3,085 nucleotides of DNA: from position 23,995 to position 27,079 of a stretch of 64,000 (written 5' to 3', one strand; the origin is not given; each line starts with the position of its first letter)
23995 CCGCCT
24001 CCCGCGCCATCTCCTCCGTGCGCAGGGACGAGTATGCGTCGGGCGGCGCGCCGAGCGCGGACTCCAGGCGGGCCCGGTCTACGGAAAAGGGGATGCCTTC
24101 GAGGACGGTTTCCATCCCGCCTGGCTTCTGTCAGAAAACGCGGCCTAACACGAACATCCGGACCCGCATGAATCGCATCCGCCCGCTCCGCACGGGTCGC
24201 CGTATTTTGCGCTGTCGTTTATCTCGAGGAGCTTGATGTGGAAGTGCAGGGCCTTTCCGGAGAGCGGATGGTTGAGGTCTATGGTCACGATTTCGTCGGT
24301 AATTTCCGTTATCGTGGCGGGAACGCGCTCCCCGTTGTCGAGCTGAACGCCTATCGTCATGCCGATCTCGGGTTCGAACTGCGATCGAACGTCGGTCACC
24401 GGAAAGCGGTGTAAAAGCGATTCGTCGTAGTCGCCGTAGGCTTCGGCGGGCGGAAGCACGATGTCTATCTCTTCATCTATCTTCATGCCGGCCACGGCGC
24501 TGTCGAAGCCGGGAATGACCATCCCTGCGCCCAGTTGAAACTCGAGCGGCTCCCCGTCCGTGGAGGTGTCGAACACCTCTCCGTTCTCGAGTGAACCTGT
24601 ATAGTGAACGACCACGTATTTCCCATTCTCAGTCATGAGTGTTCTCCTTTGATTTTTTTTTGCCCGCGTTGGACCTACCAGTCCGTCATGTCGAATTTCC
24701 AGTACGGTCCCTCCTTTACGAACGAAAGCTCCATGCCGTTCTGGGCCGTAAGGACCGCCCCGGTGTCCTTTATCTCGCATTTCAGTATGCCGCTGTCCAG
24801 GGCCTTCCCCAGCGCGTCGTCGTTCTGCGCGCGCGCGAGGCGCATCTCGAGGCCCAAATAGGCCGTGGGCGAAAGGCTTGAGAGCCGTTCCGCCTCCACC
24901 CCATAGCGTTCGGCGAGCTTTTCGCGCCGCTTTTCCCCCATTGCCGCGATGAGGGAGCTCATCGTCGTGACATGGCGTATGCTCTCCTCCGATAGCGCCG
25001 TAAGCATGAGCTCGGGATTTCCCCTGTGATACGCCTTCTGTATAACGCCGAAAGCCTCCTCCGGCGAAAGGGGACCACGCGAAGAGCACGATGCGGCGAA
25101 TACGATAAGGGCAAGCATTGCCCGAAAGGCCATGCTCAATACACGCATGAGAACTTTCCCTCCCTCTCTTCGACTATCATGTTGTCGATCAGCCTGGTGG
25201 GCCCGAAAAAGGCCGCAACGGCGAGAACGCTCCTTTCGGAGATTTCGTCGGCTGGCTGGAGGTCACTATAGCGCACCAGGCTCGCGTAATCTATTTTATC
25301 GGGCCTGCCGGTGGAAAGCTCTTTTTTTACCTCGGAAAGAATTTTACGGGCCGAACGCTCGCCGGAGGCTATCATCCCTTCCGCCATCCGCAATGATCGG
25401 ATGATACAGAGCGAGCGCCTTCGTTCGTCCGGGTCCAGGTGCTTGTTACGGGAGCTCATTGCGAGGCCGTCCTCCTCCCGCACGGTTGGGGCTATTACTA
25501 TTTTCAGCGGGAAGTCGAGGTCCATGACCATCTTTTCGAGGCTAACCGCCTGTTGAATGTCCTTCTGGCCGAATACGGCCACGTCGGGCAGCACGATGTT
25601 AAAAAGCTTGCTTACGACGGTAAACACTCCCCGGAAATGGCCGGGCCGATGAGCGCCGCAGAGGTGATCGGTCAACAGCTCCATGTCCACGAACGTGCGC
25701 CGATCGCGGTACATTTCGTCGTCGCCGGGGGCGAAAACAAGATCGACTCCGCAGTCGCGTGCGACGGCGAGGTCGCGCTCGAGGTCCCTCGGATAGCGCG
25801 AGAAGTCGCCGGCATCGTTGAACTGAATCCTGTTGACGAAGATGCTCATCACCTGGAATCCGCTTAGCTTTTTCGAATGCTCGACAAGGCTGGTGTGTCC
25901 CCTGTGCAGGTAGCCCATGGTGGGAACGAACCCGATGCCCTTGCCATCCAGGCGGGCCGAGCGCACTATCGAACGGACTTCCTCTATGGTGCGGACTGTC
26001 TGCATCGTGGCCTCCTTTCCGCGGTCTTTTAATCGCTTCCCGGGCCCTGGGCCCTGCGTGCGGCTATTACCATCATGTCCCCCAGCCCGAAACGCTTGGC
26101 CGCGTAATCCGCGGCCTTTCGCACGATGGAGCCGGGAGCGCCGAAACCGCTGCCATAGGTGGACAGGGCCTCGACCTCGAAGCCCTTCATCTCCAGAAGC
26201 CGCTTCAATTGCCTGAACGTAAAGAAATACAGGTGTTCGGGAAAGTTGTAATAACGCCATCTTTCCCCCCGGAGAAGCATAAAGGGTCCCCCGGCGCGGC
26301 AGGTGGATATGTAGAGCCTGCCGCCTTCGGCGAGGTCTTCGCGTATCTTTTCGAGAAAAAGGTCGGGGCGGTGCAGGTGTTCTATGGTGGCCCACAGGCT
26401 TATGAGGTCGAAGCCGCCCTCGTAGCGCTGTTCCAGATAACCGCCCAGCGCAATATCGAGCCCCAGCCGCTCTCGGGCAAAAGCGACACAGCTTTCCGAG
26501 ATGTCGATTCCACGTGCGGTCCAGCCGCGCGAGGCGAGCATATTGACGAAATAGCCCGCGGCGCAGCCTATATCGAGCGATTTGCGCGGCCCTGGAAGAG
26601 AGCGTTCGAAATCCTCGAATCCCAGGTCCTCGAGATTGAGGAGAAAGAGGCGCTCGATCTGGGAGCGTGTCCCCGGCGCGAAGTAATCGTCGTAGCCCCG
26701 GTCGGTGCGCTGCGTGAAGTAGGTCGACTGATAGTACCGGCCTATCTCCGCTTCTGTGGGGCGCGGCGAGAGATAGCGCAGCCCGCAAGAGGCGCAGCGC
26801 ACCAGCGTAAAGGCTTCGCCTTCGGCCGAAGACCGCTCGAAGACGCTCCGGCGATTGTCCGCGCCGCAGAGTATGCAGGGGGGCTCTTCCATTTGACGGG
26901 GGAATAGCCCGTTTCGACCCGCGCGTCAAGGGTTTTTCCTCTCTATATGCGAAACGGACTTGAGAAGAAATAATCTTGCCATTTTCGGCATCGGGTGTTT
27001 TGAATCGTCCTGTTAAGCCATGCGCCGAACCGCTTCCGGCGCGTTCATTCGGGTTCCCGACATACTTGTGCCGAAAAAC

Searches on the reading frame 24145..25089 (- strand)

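Call 65: search_protein_families(library=pfam, proteins=[window:24145-25089:-], max_evalue=0.00001)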
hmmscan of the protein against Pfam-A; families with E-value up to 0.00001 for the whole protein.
window:24145-25089:- (314 aa): 1 family
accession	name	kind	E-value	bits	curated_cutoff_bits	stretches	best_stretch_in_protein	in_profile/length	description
PF00254.34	FKBP_C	-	1.6e-21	76.8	21.1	1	154-222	6-75/94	FKBP-type peptidyl-prolyl cis-trans isomerase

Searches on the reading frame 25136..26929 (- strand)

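Call 65: search_protein_families(library=pfam, proteins=[window:25136-26929:-], max_evalue=0.00001)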
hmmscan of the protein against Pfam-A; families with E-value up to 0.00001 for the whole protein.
window:25136-26929:- (597 aa): 1 family
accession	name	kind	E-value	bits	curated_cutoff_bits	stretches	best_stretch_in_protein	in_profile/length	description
PF02569.21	Pantoate_ligase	-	4.4e-97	324.9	20.7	1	310-585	1-268/268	Pantoate-beta-alanine ligase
